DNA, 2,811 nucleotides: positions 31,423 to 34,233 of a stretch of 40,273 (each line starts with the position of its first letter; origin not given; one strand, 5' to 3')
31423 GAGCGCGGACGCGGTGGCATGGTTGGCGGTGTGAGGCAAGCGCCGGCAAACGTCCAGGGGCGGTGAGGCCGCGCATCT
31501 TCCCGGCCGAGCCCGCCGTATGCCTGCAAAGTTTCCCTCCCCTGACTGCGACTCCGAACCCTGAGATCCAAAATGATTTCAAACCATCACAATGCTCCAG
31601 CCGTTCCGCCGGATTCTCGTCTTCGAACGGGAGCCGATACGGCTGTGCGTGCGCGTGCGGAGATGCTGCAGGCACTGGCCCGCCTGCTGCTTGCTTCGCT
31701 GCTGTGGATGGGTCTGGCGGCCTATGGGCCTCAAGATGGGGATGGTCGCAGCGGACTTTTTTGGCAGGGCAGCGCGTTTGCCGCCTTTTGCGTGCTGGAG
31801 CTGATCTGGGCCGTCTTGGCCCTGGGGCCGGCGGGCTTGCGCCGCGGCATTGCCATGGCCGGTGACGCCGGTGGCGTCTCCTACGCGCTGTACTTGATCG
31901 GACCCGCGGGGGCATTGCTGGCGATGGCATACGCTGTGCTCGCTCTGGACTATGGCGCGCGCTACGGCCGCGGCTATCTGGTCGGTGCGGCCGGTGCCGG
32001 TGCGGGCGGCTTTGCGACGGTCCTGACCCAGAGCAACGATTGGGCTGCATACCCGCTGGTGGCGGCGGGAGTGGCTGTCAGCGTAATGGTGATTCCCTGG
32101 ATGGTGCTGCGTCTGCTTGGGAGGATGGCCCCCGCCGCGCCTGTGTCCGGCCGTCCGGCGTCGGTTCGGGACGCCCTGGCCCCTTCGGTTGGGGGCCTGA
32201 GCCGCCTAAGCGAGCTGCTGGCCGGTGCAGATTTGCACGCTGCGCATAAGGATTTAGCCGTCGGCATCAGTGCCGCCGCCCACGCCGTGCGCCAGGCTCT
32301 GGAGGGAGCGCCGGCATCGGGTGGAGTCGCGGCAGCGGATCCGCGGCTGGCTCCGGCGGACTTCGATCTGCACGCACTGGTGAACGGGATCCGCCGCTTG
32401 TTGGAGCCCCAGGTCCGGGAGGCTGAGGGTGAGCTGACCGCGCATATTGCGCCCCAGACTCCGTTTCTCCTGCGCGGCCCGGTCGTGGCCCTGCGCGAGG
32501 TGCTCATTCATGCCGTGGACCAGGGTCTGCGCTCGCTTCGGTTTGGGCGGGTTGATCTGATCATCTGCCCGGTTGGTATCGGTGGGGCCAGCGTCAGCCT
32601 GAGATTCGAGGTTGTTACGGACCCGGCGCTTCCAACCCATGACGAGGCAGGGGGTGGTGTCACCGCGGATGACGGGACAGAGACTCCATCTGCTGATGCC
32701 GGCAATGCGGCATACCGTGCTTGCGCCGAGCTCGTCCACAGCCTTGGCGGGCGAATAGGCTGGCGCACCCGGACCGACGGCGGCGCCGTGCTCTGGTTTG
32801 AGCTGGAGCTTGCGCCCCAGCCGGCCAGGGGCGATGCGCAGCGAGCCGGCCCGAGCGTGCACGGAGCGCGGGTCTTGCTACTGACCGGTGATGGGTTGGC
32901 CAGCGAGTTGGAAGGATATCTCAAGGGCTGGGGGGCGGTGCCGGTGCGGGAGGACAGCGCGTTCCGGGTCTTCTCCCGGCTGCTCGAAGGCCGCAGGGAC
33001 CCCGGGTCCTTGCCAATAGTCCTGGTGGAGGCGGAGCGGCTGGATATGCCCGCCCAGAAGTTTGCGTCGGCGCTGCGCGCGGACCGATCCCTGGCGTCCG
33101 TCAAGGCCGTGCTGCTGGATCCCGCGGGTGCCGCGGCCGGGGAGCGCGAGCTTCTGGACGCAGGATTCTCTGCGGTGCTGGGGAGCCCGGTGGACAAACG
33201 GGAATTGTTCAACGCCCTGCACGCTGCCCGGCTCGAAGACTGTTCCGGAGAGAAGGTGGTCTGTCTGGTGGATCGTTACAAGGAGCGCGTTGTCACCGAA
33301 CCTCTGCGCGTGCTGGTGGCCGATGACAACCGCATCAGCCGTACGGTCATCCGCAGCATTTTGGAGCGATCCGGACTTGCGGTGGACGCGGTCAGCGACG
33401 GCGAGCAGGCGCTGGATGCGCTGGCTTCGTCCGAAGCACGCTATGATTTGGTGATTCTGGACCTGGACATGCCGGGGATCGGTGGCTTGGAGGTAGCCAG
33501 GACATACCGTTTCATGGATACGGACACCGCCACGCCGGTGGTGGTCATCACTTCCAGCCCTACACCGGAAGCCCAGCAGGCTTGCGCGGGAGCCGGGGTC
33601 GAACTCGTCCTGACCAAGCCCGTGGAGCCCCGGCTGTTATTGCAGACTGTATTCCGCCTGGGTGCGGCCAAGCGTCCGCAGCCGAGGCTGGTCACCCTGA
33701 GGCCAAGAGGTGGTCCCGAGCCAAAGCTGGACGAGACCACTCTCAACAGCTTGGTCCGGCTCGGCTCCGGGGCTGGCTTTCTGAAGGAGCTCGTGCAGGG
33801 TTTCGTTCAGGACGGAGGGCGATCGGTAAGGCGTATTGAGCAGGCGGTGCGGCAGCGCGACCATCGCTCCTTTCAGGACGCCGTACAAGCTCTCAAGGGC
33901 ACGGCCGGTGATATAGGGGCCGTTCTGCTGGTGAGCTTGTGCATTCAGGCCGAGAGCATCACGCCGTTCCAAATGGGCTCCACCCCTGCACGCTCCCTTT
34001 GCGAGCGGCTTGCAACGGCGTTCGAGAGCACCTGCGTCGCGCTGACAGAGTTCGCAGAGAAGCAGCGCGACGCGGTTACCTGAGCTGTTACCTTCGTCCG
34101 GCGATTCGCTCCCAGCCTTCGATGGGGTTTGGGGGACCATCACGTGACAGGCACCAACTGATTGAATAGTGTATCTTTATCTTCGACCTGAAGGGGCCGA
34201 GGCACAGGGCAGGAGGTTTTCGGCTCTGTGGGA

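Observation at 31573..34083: Full-length, catalytically dead RpfC paralog with an intact receiver, sitting in the rpfH position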

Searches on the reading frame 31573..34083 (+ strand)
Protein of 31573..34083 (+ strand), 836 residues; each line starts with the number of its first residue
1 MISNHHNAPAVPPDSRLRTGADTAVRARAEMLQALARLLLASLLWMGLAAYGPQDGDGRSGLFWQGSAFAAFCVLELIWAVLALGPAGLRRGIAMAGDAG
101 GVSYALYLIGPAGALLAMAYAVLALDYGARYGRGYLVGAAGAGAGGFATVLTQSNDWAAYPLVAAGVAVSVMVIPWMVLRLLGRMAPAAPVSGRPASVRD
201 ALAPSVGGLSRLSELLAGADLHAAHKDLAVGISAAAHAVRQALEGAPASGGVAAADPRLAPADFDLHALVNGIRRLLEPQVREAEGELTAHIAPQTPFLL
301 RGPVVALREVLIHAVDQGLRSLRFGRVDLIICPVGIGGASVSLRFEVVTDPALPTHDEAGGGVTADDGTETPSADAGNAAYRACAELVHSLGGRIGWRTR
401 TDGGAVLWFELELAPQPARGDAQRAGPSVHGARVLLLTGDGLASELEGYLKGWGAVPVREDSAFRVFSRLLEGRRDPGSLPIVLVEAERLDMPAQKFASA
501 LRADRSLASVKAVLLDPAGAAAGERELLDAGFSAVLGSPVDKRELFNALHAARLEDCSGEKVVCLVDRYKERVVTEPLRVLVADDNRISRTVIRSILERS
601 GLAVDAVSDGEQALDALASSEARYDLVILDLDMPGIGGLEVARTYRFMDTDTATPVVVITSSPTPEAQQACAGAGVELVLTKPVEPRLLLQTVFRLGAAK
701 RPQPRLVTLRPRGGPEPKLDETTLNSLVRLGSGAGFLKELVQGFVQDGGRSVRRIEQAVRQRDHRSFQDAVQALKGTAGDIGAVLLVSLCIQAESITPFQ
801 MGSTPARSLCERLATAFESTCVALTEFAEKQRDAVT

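Call 3: search_protein_families(library=pfam, proteins=[window:31573-34083:+], max_evalue=1)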
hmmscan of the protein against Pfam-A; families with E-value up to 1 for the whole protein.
window:31573-34083:+ (836 aa): 2 families
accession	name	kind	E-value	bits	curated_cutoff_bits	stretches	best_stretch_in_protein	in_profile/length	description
PF00072.30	Response_reg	-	3.8e-23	82.2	30.2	1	580-693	1-110/111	Response regulator receiver domain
PF01627.28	Hpt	-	3.6e-07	30.7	24.6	1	739-816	1-77/84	Hpt domain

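Call 5: find_homologous_proteins(query=window:31573-34083:+, max_evalue=0.00001)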
Query window:31573-34083:+ (836 aa): 58 proteins with E <= 0.00001 among 8000 candidates.
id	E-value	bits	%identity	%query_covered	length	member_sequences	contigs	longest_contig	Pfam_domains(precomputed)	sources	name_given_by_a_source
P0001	0.0e+0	1753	100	97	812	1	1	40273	PF00072.31,PF01627.29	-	-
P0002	7.1e-97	344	34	96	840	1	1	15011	PF02518.32,PF00512.32,PF00072.31,PF01627.29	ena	-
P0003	2.1e-76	276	30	91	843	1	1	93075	PF02518.32,PF00512.32,PF00072.31,PF01627.29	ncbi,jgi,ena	-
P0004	2.2e-73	266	29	93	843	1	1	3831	PF02518.32,PF00512.32,PF00072.31,PF01627.29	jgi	jgi:two-component system sensor histidine kinase RpfC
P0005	5.0e-71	258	29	92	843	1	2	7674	PF02518.32,PF00512.32,PF00072.31,PF01627.29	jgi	jgi:two-component system sensor histidine kinase RpfC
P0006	9.5e-47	178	26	92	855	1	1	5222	PF02518.32,PF00512.32,PF00072.31,PF01627.29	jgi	jgi:two-component system, sensor histidine kinase RpfC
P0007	2.4e-27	114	25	62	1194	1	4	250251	PF13426.14,PF13188.14,PF02518.32,PF00512.32,PF00072.31,PF01627.29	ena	-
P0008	8.9e-26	109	24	52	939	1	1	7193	PF02518.32,PF00512.32,PF00072.31,PF01627.29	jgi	jgi:signal transduction histidine kinase/CheY-like chemotaxis protein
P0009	9.3e-25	105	22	73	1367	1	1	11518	PF13426.14,PF13188.14,PF13185.13,PF00512.32,PF00072.31,PF01627.29,PF00672.31,PF01590.33,PF12729.14,PF08448.17,PF02518.32,PF00989.32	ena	-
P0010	3.1e-24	104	30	14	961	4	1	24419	PF17152.11,PF00672.31,PF13426.14,PF08448.17,PF02518.32,PF00512.32,PF00989.32,PF00072.31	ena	-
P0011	2.7e-23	101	24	80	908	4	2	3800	PF13426.14,PF13188.14,PF08448.17,PF02518.32,PF00512.32,PF00989.32,PF00072.31,PF01627.29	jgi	-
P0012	5.6e-23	99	22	58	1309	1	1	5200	PF13426.14,PF13188.14,PF13185.13,PF00512.32,PF00072.31,PF01627.29,PF00672.31,PF01590.33,PF12729.14,PF08448.17,PF02518.32,PF00989.32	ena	-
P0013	8.3e-22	96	24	53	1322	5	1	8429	PF13426.14,PF08448.17,PF02518.32,PF00512.32,PF00989.32,PF00072.31,PF01627.29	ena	-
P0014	4.1e-21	93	25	63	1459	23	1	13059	PF13426.14,PF13188.14,PF13185.13,PF24820.2,PF00512.32,PF00072.31,PF02203.22,PF01627.29,PF00672.31,PF01590.33,PF12729.14,PF08448.17,PF02518.32,PF00989.32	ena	-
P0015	1.7e-20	91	26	57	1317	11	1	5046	PF07495.20,PF23748.2,PF07494.18,PF02518.32,PF00512.32,PF24684.2,PF00072.31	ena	-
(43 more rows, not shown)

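Call 6: search_protein_families(library=ncbifam, proteins=[window:31573-34083:+], max_evalue=0.01)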
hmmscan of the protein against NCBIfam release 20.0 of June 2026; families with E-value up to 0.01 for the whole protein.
window:31573-34083:+ (836 aa): 90 families (the best 25 are shown)
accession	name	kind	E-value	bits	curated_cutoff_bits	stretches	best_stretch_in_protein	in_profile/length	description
NF008318.0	PRK11107.1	equivalog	7.5e-29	100.4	890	1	263-795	365-884/920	two-component sensor histidine kinase BarA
TIGR02956.1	TMAO_torS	equivalog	3.4e-23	81.7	676.5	2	573-693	697-816/967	TMAO reductase system sensor histidine kinase/response regulator TorS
NF011874.0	PRK15347.1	equivalog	1.5e-21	76.2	852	1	562-807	673-901/921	two component system sensor kinase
NF008302.0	PRK11091.1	equivalog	1.7e-20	72.9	838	1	571-795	519-741/779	aerobic respiration two-component sensor histidine kinase ArcB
NF045901.1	HisKinLetSLeg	equivalog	1.2e-19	69.8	1650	1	563-696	657-788/906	two-component system sensor histidine kinase LetS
NF041947.1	LuxQ_Vibrio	equivalog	4.9e-15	54.5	1200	1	570-692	715-834/843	quorum-sensing autoinducer 2 sensor kinase/phosphatase LuxQ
NF008099.0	PRK10841.1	equivalog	1.7e-14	52.6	920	1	559-695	806-938/949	two-component system sensor histidine kinase RcsC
NF041734.1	resp_reg_RppA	equivalog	3.1e-14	52.9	250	1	579-705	2-123/229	two-component system response regulator RppA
NF045991.1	RespRegCtrARhodob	equivalog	8.9e-13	48.5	350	1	579-688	2-107/224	response regulator transcription factor CtrA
NF000402.1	vanR-B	exception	3.3e-12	46.3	480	1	580-694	6-114/219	vancomycin resistance response regulator transcription factor VanR-B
NF046022.1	RespRegCpdRBruc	equivalog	3.4e-12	46.4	180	1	579-696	3-116/120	cell cycle two-component system response regulator CpdR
NF052313.1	T9SS_RR_PorX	equivalog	4.8e-12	45.4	300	1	595-693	18-112/513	T9SS response regulator signal transducer PorX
NF007420.1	PRK09959.1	equivalog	6.1e-12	43.9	1995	1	571-805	950-1169/1197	acid-sensing system histidine kinase EvgS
NF007969.0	PRK10693.1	equivalog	1.1e-11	44.4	329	1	579-685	9-111/337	two-component system response regulator RssB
TIGR02154.1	PhoB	equivalog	1.2e-11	44.4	296.2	1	579-693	4-116/226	phosphate regulon transcriptional regulator PhoB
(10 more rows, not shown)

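Call 8: find_encoding_contigs(protein=P0002, flank=8000, max_places=3)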
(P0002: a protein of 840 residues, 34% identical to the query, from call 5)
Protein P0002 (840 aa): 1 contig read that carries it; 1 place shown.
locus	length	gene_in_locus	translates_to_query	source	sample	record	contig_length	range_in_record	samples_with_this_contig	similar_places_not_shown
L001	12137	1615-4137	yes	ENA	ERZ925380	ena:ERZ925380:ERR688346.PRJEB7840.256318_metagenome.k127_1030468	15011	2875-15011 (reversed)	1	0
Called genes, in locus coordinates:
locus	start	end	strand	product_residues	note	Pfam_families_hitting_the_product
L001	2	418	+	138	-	?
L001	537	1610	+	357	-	PF00072:Response_reg, PF13487:HD_5, PF01966:HD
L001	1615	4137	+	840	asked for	PF00512:HisKA, PF02518:HATPase_c, PF00072:Response_reg, PF01627:Hpt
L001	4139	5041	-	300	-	PF00378:ECH_1, PF16113:ECH_2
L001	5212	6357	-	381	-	PF01743:PolyA_pol, PF12627:PolyA_pol_RNAbd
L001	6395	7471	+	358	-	PF10023:Aminopep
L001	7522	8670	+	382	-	PF25954:Beta-barrel_RND_2, PF25990:Beta-barrel_YknX (weak), PF26002:Beta-barrel_AprE (weak)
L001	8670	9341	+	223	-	PF00005:ABC_tran, PF13304:AAA_21 (faint)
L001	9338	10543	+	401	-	PF12704:MacB_PCD, PF02687:FtsX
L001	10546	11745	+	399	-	PF12704:MacB_PCD, PF02687:FtsX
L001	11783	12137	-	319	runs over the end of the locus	PF01073:3Beta_HSD, PF01370:Epimerase, PF03435:Sacchrp_dh_NADP (weak), PF05368:NmrA, PF07993:NAD_binding_4 (faint), PF13460:NAD_binding_10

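Call 9: find_encoding_contigs(protein=P0003, flank=8000, max_places=3)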
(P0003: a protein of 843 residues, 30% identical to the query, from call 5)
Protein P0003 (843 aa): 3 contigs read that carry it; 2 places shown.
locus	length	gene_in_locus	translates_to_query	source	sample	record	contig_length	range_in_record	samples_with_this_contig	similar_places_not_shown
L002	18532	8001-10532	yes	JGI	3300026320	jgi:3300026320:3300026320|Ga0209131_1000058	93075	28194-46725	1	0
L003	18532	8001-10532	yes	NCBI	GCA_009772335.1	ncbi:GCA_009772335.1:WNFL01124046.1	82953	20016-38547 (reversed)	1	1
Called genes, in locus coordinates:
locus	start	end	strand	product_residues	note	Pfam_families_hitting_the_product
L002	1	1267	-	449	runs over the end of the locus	PF00067:p450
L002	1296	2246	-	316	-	PF07549:Sec_GG, PF02355:SecD_SecF_C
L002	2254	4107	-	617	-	PF13721:SecD-TM1, PF07549:Sec_GG (weak), PF21760:SecD_1st, PF22599:SecDF_P1_head, PF02355:SecD_SecF_C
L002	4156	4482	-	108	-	PF02699:YajC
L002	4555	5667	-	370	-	PF01702:TGT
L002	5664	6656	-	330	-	PF02547:Queuosine_synth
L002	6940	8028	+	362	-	PF00072:Response_reg, PF13487:HD_5, PF01966:HD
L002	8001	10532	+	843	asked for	PF00512:HisKA, PF02518:HATPase_c, PF00072:Response_reg, PF01627:Hpt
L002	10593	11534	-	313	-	PF00378:ECH_1, PF16113:ECH_2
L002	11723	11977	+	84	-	-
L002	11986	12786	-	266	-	PF02569:Pantoate_ligase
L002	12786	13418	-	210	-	PF01712:dNK, PF13238:AAA_18 (faint), PF13671:AAA_33 (weak), PF02223:Thymidylate_kin (weak)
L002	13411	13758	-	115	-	PF04342:DMT_6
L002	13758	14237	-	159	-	PF01288:HPPK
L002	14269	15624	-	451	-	PF01743:PolyA_pol, PF12627:PolyA_pol_RNAbd, PF12626:PolyA_pol_arg_C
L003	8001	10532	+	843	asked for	PF00512:HisKA, PF02518:HATPase_c, PF00072:Response_reg, PF01627:Hpt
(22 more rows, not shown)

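Call 20: search_solved_structures(query=window:31573-34083:+, max_evalue=1e-8, show_alignments=2)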
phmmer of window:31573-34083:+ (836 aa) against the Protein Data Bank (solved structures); distinct sequences matched with E-value up to 1e-8: 68 (the best 60 are shown).
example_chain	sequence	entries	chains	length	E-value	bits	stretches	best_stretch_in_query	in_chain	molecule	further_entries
3m6m_D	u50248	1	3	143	1.2e-22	83.4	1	572-701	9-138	Sensory/regulatory protein rpfC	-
6qrj_A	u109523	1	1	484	1.7e-20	76.2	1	248-689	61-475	Hybrid kinase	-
4hnr_A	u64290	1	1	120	1.5e-13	53.3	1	579-695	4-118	Chemotaxis protein CheY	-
4h60_A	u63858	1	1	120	1.6e-13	53.2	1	579-695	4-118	Chemotaxis protein CheY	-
5tqj_A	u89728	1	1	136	7.8e-13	50.9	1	575-695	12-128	Response regulator receiver protein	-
9xzo_A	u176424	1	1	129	2.2e-12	49.5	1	579-695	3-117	De novo protein M1X0B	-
7qz2_A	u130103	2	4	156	3e-12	49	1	575-695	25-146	Histidine kinase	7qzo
8phn_A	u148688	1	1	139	3.5e-12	48.8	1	575-695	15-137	histidine kinase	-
7c1j_A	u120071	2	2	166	4.5e-12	48.4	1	578-717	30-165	Histidine kinase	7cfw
5t3y_A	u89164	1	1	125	5.2e-12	48.2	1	580-696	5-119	Two-component system response regulator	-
8gc6_A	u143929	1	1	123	6.5e-11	44.6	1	579-690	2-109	Response regulator protein CarR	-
3oo0_A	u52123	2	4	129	8e-11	44.3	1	576-692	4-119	Chemotaxis protein CheY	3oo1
3myy_A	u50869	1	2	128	9.2e-11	44.1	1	577-692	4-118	Chemotaxis protein cheY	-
3rvp_A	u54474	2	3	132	1.1e-10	43.9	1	575-689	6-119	Chemotaxis protein CheY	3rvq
3rvj_A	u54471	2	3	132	1.1e-10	43.9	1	575-689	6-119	Chemotaxis protein CheY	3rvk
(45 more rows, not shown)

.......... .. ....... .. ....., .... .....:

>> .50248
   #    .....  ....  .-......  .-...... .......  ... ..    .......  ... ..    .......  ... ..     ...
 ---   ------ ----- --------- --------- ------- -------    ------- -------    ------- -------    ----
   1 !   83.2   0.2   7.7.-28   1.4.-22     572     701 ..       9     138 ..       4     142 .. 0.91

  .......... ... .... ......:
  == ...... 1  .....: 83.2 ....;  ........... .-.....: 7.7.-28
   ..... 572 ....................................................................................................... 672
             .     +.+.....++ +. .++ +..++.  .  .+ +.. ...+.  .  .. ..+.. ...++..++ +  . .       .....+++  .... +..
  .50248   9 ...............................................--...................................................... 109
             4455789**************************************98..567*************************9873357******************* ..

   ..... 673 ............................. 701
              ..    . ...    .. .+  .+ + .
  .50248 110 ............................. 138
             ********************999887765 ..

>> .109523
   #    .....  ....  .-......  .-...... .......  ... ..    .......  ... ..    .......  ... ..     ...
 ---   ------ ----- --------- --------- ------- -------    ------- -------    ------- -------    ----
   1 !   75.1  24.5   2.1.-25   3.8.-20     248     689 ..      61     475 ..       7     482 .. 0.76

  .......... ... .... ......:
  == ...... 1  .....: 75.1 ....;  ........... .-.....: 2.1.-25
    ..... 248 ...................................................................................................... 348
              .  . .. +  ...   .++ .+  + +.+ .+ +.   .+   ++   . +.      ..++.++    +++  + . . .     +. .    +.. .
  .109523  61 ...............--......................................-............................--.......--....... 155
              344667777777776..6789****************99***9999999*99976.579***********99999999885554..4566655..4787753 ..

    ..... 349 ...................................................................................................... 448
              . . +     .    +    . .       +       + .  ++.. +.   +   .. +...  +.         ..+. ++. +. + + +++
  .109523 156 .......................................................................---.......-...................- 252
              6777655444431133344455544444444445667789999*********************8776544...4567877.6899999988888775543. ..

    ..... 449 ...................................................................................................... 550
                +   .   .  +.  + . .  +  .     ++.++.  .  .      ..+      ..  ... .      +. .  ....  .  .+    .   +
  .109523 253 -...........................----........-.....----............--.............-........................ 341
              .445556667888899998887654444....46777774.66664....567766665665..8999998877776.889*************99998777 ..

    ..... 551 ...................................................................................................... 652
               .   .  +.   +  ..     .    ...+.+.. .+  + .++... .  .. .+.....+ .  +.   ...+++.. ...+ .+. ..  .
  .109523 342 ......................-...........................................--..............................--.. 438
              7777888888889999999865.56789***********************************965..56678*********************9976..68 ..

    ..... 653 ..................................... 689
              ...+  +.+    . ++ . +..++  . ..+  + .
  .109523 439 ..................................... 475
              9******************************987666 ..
